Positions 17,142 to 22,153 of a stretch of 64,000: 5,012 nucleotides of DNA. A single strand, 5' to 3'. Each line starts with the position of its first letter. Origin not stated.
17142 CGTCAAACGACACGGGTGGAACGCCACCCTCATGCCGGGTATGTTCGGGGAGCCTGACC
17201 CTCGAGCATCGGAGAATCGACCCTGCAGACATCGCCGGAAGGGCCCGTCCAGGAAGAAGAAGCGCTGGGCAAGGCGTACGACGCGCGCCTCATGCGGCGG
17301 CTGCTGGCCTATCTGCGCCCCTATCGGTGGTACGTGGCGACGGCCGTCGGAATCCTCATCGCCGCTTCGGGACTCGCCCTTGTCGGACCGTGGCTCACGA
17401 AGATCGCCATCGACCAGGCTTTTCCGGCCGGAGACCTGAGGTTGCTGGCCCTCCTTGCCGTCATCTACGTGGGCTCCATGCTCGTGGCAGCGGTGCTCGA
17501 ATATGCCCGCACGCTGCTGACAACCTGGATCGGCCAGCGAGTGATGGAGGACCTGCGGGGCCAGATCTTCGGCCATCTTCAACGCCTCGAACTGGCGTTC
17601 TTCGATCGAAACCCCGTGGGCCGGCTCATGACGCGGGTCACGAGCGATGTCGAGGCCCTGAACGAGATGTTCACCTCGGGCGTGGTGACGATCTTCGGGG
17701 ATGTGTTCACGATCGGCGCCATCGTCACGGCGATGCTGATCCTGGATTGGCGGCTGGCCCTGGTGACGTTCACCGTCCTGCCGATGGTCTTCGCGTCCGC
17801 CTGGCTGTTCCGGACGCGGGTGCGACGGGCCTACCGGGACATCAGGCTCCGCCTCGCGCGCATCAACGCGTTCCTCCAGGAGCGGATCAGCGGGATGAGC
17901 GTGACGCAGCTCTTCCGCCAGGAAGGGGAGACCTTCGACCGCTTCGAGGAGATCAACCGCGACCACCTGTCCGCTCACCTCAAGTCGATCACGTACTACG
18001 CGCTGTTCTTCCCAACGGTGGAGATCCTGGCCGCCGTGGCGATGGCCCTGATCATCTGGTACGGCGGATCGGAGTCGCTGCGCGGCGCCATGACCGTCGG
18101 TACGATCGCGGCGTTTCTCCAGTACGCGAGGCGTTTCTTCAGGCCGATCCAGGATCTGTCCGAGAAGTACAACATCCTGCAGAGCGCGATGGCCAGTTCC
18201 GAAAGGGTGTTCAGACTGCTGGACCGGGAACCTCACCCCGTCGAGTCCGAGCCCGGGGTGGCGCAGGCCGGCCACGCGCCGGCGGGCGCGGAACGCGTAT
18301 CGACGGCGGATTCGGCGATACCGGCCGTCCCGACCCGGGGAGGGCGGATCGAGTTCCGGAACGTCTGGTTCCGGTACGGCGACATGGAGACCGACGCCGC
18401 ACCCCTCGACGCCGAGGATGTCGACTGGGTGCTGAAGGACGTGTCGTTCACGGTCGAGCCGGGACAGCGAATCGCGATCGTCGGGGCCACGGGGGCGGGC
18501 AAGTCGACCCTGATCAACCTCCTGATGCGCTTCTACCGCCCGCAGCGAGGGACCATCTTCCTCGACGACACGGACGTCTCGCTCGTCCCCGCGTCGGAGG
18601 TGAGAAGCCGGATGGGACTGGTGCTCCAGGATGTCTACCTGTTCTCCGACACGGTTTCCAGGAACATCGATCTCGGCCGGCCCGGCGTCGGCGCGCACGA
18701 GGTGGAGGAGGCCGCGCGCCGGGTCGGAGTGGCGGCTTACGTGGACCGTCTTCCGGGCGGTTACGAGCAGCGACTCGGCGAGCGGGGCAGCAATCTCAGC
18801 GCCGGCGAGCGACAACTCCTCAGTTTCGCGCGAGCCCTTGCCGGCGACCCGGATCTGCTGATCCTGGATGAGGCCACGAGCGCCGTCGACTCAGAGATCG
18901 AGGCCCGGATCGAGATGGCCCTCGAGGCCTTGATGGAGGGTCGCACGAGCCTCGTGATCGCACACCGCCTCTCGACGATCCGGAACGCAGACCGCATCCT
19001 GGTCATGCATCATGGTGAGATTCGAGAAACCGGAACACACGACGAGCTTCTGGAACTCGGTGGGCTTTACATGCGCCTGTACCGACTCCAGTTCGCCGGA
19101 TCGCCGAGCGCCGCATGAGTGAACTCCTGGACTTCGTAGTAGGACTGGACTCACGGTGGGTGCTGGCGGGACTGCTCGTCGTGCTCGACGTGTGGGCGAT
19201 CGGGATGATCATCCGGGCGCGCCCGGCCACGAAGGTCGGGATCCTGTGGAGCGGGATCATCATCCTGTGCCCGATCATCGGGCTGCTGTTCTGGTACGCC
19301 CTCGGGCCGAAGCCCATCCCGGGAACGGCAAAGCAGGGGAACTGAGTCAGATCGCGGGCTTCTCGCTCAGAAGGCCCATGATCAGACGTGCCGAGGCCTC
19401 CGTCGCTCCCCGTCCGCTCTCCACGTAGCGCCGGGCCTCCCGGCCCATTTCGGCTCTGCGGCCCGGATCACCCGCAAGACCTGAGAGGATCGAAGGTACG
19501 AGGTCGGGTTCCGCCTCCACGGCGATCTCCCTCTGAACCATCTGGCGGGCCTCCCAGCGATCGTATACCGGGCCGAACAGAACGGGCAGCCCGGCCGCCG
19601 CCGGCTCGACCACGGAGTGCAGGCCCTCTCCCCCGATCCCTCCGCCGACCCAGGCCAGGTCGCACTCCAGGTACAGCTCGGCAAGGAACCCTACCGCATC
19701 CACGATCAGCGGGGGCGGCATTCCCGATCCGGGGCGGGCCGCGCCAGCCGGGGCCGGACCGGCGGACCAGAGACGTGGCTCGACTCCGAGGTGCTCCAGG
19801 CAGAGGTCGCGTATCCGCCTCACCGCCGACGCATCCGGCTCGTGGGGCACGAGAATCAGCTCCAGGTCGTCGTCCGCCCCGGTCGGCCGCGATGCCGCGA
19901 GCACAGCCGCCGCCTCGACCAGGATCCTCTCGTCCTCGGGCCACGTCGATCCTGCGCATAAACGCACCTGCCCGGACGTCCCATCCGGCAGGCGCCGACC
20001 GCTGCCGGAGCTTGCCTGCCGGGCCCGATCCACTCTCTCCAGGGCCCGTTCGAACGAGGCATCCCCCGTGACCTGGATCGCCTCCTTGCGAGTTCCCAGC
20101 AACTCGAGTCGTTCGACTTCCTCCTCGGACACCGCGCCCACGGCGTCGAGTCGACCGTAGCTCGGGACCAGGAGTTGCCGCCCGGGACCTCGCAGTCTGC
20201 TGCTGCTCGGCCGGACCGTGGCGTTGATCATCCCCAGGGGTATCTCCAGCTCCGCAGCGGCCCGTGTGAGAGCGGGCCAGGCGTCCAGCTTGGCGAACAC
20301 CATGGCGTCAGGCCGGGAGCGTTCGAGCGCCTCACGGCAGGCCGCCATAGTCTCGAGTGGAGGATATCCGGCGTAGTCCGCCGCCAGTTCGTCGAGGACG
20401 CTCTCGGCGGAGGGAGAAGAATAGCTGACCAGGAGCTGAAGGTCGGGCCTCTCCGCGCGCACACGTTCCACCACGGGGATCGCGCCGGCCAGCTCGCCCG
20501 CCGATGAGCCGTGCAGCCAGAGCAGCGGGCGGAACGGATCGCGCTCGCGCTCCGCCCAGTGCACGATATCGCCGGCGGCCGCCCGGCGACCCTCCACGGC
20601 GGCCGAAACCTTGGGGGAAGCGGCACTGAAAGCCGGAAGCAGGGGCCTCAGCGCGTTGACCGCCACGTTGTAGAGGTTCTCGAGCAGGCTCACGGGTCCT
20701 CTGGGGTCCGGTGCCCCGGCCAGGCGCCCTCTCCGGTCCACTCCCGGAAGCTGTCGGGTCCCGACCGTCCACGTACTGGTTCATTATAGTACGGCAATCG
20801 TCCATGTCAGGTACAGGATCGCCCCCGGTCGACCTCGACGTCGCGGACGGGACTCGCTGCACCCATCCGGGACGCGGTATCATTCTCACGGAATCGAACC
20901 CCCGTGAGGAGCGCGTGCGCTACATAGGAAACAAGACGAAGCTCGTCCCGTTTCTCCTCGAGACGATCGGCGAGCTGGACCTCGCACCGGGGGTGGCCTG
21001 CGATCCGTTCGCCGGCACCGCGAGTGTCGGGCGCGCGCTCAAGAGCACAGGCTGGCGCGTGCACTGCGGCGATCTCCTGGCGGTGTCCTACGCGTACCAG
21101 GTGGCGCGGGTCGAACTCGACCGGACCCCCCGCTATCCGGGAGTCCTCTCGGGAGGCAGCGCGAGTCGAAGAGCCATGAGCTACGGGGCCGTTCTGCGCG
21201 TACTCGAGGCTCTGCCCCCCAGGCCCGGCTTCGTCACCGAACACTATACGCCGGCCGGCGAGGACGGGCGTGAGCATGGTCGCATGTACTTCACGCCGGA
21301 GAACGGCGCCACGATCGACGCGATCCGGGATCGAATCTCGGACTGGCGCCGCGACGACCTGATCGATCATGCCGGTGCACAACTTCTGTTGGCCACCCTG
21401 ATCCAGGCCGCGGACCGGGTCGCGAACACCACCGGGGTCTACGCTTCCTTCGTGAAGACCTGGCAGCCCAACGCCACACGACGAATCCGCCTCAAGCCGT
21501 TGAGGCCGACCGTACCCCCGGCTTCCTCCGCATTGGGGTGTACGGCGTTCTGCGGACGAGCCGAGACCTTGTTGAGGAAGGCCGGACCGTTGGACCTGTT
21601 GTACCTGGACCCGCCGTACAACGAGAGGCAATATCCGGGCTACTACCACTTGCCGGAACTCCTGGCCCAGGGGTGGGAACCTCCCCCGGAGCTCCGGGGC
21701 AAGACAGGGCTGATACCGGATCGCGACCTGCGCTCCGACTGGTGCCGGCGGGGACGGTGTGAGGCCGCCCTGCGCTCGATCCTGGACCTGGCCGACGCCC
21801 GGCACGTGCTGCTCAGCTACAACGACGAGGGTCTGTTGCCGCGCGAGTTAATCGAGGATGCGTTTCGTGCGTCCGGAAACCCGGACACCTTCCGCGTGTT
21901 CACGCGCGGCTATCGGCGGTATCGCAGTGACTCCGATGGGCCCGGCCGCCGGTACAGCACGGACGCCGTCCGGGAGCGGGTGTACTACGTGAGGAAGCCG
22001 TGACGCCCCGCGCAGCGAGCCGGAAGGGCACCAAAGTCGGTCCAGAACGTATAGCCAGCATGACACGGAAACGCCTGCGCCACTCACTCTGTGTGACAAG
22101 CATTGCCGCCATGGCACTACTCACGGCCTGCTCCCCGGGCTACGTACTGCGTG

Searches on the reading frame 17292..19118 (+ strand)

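Call 50: search_protein_families(library=pfam, proteins=[window:17292-19118:+], max_evalue=0.00001)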
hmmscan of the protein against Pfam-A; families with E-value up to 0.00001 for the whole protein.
window:17292-19118:+ (608 aa): 2 families
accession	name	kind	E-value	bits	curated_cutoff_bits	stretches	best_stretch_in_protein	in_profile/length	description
PF00664.28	ABC_membrane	-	2.6e-54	185.2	28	1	21-285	7-273/274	ABC transporter transmembrane region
PF00005.33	ABC_tran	-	4.1e-31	108.8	25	1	381-530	1-137/137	ABC transporter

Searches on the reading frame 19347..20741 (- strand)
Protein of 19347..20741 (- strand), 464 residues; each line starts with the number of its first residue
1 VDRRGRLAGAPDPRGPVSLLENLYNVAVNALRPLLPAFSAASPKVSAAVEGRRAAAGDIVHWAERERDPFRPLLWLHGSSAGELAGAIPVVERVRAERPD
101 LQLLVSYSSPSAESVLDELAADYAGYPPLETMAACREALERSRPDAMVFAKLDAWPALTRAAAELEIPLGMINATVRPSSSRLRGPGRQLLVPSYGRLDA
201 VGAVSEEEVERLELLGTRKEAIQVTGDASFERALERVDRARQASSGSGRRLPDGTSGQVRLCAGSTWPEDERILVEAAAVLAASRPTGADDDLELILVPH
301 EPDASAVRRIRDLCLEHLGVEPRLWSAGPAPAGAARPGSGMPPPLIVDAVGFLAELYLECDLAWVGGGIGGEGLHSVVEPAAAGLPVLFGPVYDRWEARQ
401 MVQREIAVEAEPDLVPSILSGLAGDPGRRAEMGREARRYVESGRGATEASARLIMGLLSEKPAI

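Call 50: search_protein_families(library=pfam, proteins=[window:19347-20741:-], max_evalue=0.00001)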
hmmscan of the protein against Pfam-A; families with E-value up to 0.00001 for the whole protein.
window:19347-20741:- (464 aa): 1 family
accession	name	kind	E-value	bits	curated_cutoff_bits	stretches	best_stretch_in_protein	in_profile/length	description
PF04413.22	Glycos_transf_N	-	4.9e-33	114.6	23.9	1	69-230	16-177/179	3-Deoxy-D-manno-octulosonic-acid transferase (kdotransferase)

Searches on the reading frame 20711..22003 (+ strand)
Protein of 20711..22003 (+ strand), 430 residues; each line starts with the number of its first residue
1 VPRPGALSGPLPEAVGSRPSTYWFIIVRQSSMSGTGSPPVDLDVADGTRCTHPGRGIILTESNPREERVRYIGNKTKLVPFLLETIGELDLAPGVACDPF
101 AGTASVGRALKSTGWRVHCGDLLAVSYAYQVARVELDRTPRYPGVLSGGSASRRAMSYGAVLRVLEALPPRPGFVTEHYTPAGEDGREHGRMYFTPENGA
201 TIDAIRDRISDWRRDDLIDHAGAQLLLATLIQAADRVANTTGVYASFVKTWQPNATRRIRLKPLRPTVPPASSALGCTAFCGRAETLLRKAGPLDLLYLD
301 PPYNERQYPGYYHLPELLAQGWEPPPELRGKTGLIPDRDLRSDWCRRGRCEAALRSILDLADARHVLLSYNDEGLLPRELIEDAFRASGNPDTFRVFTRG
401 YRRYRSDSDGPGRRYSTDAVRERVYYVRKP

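Call 50: search_protein_families(library=pfam, proteins=[window:20711-22003:+], max_evalue=0.00001)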
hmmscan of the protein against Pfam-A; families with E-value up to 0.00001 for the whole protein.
window:20711-22003:+ (430 aa): 1 family
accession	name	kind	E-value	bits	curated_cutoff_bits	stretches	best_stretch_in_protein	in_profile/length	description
PF02086.21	MethyltransfD12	-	1.5e-17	64.6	22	1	71-334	1-214/253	D12 class N6 adenine-specific DNA methyltransferase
